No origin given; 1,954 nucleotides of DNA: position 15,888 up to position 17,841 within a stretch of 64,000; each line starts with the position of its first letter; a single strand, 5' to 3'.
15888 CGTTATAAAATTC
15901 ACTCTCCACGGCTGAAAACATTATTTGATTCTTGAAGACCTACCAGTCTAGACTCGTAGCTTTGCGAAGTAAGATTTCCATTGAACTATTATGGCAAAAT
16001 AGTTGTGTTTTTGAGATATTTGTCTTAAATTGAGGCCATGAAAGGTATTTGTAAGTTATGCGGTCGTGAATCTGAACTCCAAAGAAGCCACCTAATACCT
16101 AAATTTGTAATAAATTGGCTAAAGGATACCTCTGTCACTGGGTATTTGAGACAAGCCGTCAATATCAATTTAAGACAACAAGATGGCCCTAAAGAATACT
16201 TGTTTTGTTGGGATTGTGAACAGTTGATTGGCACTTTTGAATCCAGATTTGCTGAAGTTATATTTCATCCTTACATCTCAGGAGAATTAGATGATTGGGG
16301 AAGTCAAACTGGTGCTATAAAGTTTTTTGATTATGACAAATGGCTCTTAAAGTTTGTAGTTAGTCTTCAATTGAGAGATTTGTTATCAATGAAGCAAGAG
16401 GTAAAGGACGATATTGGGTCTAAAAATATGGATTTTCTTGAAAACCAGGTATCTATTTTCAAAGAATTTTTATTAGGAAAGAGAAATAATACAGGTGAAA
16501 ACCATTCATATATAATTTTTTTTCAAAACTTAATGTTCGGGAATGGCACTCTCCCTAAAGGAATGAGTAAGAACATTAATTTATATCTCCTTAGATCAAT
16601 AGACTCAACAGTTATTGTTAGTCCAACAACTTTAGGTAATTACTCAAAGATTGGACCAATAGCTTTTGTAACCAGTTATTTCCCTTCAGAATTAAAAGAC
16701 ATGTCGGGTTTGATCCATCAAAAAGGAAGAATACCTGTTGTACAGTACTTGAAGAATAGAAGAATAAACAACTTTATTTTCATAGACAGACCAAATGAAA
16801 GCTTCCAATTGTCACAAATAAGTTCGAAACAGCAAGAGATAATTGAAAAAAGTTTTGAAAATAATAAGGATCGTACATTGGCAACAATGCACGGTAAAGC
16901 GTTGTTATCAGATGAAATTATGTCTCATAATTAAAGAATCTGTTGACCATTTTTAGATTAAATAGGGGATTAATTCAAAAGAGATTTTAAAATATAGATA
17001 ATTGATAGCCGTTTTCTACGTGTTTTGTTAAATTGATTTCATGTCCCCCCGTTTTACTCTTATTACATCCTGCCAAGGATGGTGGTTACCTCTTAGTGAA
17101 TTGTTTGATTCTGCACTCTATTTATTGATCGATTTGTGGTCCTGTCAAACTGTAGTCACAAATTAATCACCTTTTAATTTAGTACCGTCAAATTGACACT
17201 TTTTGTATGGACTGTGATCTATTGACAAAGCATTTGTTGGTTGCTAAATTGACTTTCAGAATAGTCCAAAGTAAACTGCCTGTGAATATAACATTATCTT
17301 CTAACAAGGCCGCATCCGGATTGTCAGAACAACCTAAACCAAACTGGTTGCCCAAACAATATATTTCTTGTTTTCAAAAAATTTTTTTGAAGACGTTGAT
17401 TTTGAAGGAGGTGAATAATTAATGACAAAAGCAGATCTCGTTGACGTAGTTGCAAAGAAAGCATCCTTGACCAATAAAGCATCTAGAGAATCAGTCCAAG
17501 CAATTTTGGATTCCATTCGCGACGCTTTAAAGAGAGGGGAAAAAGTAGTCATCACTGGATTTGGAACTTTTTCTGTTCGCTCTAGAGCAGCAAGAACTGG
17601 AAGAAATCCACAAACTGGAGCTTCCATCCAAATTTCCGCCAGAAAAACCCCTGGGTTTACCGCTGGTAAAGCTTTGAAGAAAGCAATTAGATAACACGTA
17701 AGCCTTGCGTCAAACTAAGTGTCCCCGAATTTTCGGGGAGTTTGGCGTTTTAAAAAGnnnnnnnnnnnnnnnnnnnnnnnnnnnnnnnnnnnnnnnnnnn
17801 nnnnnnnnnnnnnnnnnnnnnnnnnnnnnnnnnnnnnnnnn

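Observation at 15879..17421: AT-rich islet between groEL and hup carrying an HNH-like zinc-ribbon protein and a 490-bp non-coding region with reiterated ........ motifs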

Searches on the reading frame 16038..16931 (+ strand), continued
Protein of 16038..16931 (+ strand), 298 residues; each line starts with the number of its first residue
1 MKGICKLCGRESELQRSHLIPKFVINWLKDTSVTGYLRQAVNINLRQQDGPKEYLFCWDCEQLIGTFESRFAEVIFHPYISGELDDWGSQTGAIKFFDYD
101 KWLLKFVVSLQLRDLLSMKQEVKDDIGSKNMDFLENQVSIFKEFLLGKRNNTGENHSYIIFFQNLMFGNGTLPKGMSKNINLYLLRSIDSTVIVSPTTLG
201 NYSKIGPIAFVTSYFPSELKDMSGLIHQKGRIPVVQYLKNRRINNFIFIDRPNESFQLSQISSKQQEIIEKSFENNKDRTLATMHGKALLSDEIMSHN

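Call 60: search_dna_similar(query=window:16038-16931:+, collection=plasmids, mode=protein, max_evalue=0.01, max_rows=30)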
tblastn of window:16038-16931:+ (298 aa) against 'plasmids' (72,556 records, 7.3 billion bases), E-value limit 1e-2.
Records with a match: 14; places in all: 14; records where one place covers at least 80% of the query: 5.
Best place of each record, by identity: <60% 14.
By first word of the organism name: Bacillus 4; Halanaeroarchaeum 2; Pseudoalteromonas 2; Lysinibacillus 1; Haloplanus 1; Candidatus 1; Cytobacillus 1; Exiguobacterium 1; Methylomonas 1.
By predicted mobility (MOB-suite, as given by PLSDB): non-mobilizable 13; mobilizable 1.
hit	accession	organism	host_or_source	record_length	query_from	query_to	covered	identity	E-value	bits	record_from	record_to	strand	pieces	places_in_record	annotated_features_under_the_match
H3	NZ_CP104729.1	Lysinibacillus fusiformis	Pure isolate,polyester fabric recovered ...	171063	3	292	97%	33.6%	1e-28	122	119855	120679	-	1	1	hypothetical protein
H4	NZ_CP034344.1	Haloplanus rallus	cell culture,Non-purified solar salt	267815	1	279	94%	29.6%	1e-24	110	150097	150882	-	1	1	hypothetical protein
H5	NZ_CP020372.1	Candidatus Thiodictyon syntrophicum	meromictic lake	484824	3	294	98%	26.8%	2e-21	101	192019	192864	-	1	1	none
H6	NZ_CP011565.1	Halanaeroarchaeum sulfurireducens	-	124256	5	224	74%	32.3%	3e-29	124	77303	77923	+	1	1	hypothetical protein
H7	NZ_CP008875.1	Halanaeroarchaeum sulfurireducens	-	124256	5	224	74%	32.3%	3e-29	124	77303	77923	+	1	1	hypothetical protein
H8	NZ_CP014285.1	Bacillus thuringiensis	cell culture,soil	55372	3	271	90%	26.0%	1e-14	82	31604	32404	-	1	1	hypothetical protein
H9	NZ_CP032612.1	Bacillus thuringiensis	single cell,soil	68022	3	271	90%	26.0%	1e-14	82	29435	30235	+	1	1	hypothetical protein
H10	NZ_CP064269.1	Bacillus pseudomycoides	cell culture,Zoo wolf area soil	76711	3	165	55%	38.0%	4e-19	95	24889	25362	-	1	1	hypothetical protein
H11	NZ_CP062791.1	Cytobacillus oceanisediminis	rhizosphere taken during the low tide ...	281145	1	195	65%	30.7%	4e-18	92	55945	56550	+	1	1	hypothetical protein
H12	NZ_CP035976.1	Bacillus mycoides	cell culture,soil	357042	3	173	57%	31.1%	2e-14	81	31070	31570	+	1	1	hypothetical protein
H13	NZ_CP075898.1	Exiguobacterium acetylicum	cell culture,litchi pericarp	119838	5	195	64%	26.9%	3e-11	71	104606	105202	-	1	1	hypothetical protein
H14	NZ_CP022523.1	Pseudoalteromonas sp. NC201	pure culture,sea water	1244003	4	77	25%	43.2%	7e-12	73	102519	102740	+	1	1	none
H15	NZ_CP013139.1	Pseudoalteromonas sp. Bsw20308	seawater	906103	4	76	24%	42.5%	8e-11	70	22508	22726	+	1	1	hypothetical protein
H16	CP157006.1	Methylomonas sp. AM2-LC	-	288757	1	75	25%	36.0%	9e-5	51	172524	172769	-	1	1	record has no annotation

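Call 62: get_annotated_region(hit=H1, flank=3000)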
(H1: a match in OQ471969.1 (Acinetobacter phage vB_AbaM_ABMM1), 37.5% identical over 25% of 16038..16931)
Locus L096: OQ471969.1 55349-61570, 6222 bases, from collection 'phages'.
description: Acinetobacter phage vB_AbaM_ABMM1, complete genome.
organism: Acinetobacter phage vB_AbaM_ABMM1 (NCBI taxid 3032412)
taxonomy: Viruses; Duplodnaviria; Heunggongvirae; Uroviricota; Caudoviricetes
host: Acinetobacter baumannii; source: -; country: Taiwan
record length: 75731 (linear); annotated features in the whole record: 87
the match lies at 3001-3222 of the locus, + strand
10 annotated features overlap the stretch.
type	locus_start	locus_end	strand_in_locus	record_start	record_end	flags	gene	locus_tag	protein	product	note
CDS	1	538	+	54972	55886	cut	-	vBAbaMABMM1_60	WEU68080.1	DNA methyltransferase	-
CDS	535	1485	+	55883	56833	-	-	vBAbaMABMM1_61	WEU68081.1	hypothetical protein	-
CDS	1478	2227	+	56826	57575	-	-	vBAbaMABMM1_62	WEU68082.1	hypothetical protein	-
CDS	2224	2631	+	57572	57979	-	-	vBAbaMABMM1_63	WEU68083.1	hypothetical protein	-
CDS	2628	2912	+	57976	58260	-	-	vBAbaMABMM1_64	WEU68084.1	hypothetical protein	-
CDS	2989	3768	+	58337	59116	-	-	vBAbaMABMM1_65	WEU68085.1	hypothetical protein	-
CDS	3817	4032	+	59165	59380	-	-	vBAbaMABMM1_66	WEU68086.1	hypothetical protein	-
CDS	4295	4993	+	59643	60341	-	-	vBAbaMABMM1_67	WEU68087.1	RusA family crossover junction endodeoxyribonuclease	-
CDS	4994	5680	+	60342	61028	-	-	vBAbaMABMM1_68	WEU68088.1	helix-turn-helix domain-containing protein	-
CDS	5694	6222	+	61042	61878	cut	-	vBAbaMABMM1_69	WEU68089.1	hypothetical protein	-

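Call 63: get_annotated_region(hit=H15, flank=5000)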
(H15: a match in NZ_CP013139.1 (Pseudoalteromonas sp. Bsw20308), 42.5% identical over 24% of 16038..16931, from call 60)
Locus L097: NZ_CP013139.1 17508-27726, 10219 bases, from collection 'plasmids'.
description: Pseudoalteromonas sp. Bsw20308 plasmid pPBSW1, complete sequence
organism: Pseudoalteromonas sp. Bsw20308 (NCBI taxid 283699)
taxonomy: Bacteria; Pseudomonadota; Gammaproteobacteria; Alteromonadales; Pseudoalteromonadaceae; Pseudoalteromonas; Pseudoalteromonas sp. Bsw20308
host: -; source: seawater; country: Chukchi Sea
typing (MOB-suite, as given by PLSDB): non-mobilizable
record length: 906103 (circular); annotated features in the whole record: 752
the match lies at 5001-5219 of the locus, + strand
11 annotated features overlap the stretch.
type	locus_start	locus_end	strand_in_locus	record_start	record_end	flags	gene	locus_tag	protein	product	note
CDS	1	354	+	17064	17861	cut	-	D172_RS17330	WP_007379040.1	response regulator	GO:0000160 - phosphorelay signal transduction system [Evidence IEA]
CDS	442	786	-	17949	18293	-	-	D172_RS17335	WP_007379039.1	LysE family transporter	GO:0006865 - amino acid transport [Evidence IEA]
CDS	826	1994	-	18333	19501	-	-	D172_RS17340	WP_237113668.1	IS3 family transposase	-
CDS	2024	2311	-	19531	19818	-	-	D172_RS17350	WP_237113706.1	LysE family transporter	GO:0006865 - amino acid transport [Evidence IEA]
CDS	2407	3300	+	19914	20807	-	-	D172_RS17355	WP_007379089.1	LysR family transcriptional regulator ArgP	GO:0006355 - regulation of DNA-templated transcription [Evidence IEA]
CDS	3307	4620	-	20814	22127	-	-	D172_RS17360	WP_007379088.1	M20/M25/M40 family metallo-hydrolase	-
CDS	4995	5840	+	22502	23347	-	-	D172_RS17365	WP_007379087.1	hypothetical protein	-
CDS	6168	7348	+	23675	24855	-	-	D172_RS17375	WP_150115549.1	IS3 family transposase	-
CDS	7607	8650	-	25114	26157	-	-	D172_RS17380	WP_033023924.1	IS110 family transposase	-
CDS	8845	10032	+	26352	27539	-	-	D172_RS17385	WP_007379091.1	hypothetical protein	-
CDS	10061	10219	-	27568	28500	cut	-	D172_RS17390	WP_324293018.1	transposase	GO:0006313 - DNA transposition [Evidence IEA]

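Call 64: get_annotated_region(hit=H3, flank=8000)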
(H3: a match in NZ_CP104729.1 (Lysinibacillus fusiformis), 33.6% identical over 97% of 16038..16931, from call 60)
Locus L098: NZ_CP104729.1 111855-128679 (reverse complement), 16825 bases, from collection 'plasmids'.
description: Lysinibacillus fusiformis strain HJ.T1 plasmid pHJ.T1, complete sequence
organism: Lysinibacillus fusiformis (NCBI taxid 28031)
taxonomy: Bacteria; Bacillota; Bacilli; Bacillales; Bacillaceae; Lysinibacillus; Lysinibacillus fusiformis
host: -; source: Pure isolate,polyester fabric recovered from compost; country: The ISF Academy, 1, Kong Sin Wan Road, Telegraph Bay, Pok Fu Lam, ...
typing (MOB-suite, as given by PLSDB): non-mobilizable; replicon rep_cluster_405
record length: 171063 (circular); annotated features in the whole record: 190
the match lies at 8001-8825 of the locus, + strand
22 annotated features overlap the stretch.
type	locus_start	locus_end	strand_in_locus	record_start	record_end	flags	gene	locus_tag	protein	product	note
CDS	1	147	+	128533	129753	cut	-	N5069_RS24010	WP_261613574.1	S-layer homology domain-containing protein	-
CDS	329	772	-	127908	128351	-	-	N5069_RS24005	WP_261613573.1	LPD11 domain-containing protein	-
CDS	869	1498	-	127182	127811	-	radC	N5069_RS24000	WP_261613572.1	DNA repair protein RadC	GO:0006281 - DNA repair [Evidence IEA]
CDS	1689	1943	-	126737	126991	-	-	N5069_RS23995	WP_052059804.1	hypothetical protein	-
CDS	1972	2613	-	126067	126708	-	-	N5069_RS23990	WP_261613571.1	thermonuclease family protein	-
CDS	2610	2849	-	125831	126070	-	-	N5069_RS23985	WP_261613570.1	hypothetical protein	-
CDS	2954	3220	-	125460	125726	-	-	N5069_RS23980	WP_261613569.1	hypothetical protein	-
CDS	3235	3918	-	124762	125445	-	-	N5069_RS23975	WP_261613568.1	helix-turn-helix transcriptional regulator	-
CDS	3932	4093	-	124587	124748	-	-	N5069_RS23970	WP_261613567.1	hypothetical protein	-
CDS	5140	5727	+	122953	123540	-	-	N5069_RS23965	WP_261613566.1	AbrB/MazE/SpoVT family DNA-binding domain-containing protein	-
CDS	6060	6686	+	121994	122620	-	-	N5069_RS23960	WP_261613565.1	hypothetical protein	-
CDS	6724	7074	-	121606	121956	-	-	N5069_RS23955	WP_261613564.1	YolD-like family protein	-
CDS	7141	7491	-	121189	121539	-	-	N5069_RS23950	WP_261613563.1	aconitate hydratase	-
CDS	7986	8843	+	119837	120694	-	-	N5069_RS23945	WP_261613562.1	hypothetical protein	-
CDS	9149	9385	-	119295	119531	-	-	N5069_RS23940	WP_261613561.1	hypothetical protein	-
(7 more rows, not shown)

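Call 65: search_protein_families(library=pfam, proteins=[L096:2989-3765:+, L097:4995-5837:+], max_evalue=1)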
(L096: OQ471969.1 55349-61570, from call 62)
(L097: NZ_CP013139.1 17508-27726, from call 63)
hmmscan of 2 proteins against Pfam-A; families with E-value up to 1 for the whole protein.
L096:2989-3765:+ (259 aa): 2 families
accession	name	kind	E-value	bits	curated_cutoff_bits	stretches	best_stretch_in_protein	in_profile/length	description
PF07430.17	PP1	-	0.091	13.3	20.4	1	173-208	7-42/78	Phloem filament protein PP1 cystatin-like domain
PF14599.11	zinc_ribbon_6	-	0.12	12.8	27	1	41-72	12-43/59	Zinc-ribbon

L097:4995-5837:+ (281 aa): 0 families

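Call 79: find_encoding_contigs(protein=P0189, flank=7000, max_places=1)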
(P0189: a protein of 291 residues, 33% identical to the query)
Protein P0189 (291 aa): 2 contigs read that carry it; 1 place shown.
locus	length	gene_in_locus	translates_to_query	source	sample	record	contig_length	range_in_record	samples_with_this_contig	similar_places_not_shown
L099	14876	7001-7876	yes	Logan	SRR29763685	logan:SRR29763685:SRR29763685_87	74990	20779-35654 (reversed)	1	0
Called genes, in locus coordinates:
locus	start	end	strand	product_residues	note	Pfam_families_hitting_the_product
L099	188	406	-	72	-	-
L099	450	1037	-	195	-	-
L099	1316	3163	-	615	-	PF02384:N6_Mtase, PF20473:MmeI_Mtase, PF07669:Eco57I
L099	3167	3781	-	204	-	PF01844:HNH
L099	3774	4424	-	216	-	-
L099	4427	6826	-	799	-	PF13589:HATPase_c_3, PF02518:HATPase_c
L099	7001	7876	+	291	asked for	-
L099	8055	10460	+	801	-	PF13620:CarboxypepD_reg, PF14905:OMP_b-brl_3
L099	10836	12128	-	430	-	-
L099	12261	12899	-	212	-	PF00072:Response_reg, PF00196:GerE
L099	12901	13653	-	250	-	PF07730:HisKA_3 (weak), PF13581:HATPase_c_2 (weak), PF02518:HATPase_c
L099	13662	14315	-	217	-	-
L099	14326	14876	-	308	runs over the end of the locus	-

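Call 80: find_encoding_contigs(protein=P0199, flank=7000, max_places=1)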
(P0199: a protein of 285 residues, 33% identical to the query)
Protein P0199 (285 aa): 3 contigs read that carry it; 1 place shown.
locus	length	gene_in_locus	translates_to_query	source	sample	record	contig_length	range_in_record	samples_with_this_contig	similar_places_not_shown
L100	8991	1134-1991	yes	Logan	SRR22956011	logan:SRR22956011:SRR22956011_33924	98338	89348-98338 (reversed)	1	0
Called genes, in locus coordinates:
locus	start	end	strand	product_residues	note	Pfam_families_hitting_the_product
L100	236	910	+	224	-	PF20619:DUF6804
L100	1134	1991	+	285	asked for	-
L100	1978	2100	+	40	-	-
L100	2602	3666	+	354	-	PF01497:Peripla_BP_2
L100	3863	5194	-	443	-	PF18962:Por_Secre_tail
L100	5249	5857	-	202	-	-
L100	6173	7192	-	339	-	PF02912:Phe_tRNA-synt_N, PF01409:tRNA-synt_2d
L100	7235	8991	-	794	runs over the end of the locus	PF07715:Plug, PF00593:TonB_dep_Rec_b-barrel, PF14905:OMP_b-brl_3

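Call 81: find_encoding_contigs(protein=P0011, flank=7000, max_places=1)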
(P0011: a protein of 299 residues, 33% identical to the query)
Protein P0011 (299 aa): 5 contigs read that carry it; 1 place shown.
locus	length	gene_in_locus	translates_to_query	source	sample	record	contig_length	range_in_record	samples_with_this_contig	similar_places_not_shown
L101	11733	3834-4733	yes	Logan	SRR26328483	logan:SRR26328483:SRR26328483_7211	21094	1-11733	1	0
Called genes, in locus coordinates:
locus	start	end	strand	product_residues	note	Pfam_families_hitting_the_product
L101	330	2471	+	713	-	-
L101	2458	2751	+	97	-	-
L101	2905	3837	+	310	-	-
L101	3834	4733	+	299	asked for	-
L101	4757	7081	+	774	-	-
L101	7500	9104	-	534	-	PF13007:LZ_Tnp_IS66, PF03050:DDE_Tnp_IS66, PF13817:DDE_Tnp_IS66_C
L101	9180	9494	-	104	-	PF05717:TnpB_IS66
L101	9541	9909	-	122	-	-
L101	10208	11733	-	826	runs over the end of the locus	PF24883:NPHP3_N (faint), PF07693:KAP_NTPase (weak), PF01637:ATPase_2 (weak), PF13191:AAA_16 (weak), PF13401:AAA_22 (weak)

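Call 87: search_protein_families(library=phrogs, proteins=[L096:2989-3765:+, L097:4995-5837:+, P0012, P0008], max_evalue=1)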
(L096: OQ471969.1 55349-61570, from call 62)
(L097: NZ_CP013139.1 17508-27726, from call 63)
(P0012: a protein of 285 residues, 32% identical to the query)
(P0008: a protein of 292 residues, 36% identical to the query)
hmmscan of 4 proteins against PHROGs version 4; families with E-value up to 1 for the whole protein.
L096:2989-3765:+ (259 aa): 9 families
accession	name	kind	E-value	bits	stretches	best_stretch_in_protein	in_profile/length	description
phrog_7075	-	unknown function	7.2e-124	413.4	1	1-251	1-252/252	-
phrog_16433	-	unknown function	6.6e-41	139.2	1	177-251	1-75/75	-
phrog_19960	-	unknown function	7.5e-30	105.4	1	2-181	2-183/255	-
phrog_26326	-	unknown function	2.1e-10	41.3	1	4-80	13-86/303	-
phrog_33291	-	unknown function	0.018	15.8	1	30-80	89-139/190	-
phrog_2358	-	unknown function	0.092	13.9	1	50-87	42-79/146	-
phrog_6640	-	unknown function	0.14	12.8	1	121-238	80-195/221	-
phrog_4206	-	unknown function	0.18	12.8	1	38-83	71-116/147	-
phrog_4959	-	unknown function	0.2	12.3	1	5-59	37-90/160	-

L097:4995-5837:+ (281 aa): 4 families
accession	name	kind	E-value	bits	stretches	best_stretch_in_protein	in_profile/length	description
phrog_26326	-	unknown function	2.9e-29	103.2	1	3-224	14-241/303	-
phrog_19960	-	unknown function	2e-14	54.9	1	1-65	3-68/255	-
phrog_7075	-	unknown function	0.00015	22.5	1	2-65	4-68/252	-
phrog_8909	-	unknown function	0.21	12.6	1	192-218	4-30/79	-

P0012 (285 aa): 3 families
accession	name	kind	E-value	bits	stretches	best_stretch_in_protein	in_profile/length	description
phrog_26326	-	unknown function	1.4e-41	143.7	1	3-271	13-290/303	-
phrog_19960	-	unknown function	4.6e-11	43.9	1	2-72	3-76/255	-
phrog_7075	-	unknown function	7.1e-06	26.8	1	2-74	3-77/252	-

P0008 (292 aa): 3 families
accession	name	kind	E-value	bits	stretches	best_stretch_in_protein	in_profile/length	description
phrog_26326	-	unknown function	9.1e-44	150.9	1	4-282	13-292/303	-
phrog_19960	-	unknown function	1.5e-18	68.4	1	1-110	1-122/255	-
phrog_7075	-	unknown function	6.2e-07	30.3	1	1-91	1-92/252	-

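Call 88: find_encoding_contigs(protein=P0003, flank=3000, max_places=3)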
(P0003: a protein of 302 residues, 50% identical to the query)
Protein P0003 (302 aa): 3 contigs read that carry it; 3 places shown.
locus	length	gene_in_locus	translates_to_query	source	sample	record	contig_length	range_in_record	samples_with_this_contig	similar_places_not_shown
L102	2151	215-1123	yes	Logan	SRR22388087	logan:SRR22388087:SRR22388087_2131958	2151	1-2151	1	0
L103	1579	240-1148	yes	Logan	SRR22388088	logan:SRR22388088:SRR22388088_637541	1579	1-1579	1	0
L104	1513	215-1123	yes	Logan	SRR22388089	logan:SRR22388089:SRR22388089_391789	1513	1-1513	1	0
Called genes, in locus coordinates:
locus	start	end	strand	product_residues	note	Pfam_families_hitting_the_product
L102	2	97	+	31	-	?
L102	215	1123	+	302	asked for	-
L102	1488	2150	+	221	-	?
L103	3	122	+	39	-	?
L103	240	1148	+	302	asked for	-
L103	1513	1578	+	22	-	?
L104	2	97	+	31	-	?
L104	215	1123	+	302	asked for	-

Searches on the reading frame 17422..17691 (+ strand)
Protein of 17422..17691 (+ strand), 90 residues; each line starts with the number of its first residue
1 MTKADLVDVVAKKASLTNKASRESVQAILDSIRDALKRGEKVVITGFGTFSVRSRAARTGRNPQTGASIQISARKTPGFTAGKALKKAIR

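Call 26: find_related_loci(query=window:17422-17691:+, collection=metagenome_contigs, flank=6000)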
Query window:17422-17691:+ (90 aa) in metagenome_contigs; peptide patterns used: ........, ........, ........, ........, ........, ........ (x = any residue, [..] = any of these).
600 stretches matched a pattern (row limit reached: there are more); 453 encode a relative of the query (tblastn E <= 1e-3); the best 80 are kept; 80 distinct loci.
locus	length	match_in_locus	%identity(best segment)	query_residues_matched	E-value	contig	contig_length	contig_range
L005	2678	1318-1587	84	1-90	7e-47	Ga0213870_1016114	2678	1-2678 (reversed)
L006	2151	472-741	76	1-90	3e-42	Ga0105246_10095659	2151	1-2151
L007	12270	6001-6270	74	1-90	1e-41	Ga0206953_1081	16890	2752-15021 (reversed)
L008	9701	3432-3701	78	1-90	1e-41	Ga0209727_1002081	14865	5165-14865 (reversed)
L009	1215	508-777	78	1-90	3e-43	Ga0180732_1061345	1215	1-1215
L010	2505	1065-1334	74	1-90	1e-41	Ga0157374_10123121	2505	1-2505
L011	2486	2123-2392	73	1-90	2e-41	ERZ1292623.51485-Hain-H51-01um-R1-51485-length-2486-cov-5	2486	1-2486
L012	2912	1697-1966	72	1-90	8e-41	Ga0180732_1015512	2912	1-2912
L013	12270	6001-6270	72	1-90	1e-40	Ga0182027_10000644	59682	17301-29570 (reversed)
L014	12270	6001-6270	71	1-90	4e-40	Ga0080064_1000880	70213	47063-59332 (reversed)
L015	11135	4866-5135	71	1-90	2e-40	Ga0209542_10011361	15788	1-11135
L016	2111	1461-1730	71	1-90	6e-40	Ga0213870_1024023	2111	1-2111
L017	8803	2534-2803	71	1-90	4e-40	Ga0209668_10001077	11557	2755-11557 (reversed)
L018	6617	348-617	70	1-90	4e-40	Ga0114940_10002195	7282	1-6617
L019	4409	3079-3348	70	1-90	7e-40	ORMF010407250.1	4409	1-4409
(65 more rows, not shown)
